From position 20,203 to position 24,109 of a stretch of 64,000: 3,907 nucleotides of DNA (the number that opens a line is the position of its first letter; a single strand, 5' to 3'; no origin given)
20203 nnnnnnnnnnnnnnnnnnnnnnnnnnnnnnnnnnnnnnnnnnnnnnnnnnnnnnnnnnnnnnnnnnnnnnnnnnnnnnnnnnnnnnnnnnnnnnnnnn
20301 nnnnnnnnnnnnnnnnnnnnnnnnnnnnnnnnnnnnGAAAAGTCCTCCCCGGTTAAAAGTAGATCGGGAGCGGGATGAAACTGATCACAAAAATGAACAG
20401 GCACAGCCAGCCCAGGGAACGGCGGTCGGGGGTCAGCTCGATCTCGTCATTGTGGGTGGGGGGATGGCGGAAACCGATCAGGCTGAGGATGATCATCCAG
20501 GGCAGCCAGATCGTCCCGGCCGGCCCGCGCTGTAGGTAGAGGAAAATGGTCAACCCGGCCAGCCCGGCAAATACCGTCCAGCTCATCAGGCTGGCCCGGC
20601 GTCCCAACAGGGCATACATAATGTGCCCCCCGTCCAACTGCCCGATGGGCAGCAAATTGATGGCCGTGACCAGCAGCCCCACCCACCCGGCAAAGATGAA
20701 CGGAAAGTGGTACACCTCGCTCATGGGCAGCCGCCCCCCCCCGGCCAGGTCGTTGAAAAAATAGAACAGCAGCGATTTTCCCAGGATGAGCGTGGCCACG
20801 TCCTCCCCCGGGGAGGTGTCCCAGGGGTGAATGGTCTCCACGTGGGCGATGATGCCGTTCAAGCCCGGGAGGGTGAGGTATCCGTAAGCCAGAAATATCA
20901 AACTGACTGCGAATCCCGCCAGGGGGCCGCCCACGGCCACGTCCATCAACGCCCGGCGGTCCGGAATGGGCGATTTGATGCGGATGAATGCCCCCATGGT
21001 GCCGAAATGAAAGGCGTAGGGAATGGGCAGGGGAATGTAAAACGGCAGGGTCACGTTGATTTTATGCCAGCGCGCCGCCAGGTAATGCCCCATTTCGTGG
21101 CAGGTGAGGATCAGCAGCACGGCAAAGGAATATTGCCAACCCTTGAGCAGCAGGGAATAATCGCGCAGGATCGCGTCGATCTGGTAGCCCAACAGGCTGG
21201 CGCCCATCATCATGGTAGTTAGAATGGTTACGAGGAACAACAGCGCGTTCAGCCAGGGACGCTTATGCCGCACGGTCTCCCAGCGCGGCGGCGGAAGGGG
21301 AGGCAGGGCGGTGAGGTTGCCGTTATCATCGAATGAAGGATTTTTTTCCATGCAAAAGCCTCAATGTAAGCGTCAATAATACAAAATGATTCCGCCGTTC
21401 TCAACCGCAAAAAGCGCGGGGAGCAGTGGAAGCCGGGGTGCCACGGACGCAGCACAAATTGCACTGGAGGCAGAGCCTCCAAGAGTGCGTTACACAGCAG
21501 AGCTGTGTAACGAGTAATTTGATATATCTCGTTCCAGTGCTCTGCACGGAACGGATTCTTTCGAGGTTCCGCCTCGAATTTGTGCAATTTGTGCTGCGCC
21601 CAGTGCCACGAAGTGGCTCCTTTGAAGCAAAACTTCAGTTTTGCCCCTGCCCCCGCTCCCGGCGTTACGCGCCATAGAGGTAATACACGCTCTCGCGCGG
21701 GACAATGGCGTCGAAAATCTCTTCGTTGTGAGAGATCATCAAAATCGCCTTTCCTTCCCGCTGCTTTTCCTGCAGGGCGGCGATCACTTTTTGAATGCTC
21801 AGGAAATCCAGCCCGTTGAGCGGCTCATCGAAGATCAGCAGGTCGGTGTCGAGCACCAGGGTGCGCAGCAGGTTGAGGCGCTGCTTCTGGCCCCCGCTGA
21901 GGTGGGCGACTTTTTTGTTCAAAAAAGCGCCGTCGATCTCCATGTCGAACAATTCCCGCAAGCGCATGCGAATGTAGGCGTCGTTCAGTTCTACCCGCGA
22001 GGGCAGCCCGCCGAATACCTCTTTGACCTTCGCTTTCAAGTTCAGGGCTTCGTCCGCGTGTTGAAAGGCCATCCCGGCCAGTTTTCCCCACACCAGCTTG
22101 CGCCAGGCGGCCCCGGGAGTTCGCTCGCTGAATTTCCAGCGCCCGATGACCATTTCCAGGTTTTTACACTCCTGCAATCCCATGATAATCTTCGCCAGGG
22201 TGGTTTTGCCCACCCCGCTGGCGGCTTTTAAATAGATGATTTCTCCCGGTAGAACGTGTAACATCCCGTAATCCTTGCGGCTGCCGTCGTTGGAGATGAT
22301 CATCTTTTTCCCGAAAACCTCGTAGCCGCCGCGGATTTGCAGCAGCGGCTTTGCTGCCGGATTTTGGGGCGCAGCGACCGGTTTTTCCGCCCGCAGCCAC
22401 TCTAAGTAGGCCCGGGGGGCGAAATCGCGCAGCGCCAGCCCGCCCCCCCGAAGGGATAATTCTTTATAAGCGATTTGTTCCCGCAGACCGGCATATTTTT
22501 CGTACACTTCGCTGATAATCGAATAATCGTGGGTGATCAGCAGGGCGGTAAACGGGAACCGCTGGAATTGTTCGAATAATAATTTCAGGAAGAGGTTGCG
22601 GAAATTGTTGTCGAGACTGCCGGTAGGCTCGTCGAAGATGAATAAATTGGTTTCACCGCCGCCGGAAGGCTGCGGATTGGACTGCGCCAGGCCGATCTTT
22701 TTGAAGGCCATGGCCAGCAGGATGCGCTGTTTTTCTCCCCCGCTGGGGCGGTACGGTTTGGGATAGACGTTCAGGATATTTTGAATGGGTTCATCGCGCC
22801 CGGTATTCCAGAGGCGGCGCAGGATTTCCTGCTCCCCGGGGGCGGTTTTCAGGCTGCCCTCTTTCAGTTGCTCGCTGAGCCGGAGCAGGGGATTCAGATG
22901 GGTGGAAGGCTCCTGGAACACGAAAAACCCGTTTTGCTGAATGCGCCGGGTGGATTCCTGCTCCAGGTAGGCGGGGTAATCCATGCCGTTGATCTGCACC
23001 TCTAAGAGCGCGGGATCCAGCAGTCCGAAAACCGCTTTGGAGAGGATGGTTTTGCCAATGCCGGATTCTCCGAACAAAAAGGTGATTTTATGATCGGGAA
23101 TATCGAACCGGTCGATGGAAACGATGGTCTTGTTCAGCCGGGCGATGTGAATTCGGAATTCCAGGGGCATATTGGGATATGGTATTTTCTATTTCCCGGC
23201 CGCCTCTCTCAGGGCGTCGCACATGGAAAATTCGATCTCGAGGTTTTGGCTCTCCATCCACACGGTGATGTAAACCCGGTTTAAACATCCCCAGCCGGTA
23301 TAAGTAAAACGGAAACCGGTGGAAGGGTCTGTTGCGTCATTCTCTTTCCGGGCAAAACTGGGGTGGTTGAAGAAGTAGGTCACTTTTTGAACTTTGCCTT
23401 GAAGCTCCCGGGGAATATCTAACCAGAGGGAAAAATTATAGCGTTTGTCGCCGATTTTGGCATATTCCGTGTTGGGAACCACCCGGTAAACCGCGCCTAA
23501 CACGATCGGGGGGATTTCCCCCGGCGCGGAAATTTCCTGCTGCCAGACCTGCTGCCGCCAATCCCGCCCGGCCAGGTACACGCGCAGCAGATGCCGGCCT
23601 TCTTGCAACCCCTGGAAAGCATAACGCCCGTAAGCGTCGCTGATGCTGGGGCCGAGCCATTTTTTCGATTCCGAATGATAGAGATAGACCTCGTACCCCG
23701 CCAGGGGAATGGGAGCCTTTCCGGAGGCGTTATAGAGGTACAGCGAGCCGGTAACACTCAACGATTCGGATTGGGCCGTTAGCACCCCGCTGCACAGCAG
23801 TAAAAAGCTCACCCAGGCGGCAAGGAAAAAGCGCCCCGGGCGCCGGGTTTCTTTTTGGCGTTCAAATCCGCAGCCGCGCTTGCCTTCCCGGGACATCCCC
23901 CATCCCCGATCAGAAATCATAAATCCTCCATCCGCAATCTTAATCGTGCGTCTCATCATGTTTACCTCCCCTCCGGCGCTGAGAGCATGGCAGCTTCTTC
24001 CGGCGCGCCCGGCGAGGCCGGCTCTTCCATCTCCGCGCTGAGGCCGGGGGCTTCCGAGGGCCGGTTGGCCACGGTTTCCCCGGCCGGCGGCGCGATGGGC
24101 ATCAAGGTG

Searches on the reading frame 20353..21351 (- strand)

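Call 69: search_protein_families(library=pfam, proteins=[window:20353-21351:-], max_evalue=0.00001)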
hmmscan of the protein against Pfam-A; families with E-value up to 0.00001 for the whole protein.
window:20353-21351:- (332 aa): 1 family
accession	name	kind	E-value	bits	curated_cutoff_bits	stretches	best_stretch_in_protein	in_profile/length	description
PF02163.28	Peptidase_M50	-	8.8e-22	78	27.2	1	75-252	3-197/221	Peptidase family M50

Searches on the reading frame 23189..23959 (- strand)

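Call 69: search_protein_families(library=pfam, proteins=[window:23189-23959:-], max_evalue=0.00001)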
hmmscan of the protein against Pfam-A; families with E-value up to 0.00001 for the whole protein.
window:23189-23959:- (256 aa): 1 family
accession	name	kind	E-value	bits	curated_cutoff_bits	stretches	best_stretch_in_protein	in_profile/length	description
PF20305.4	pYEATS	-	1.6e-12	47.5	26.9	1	174-245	1-71/73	prokaryotic YEATS domain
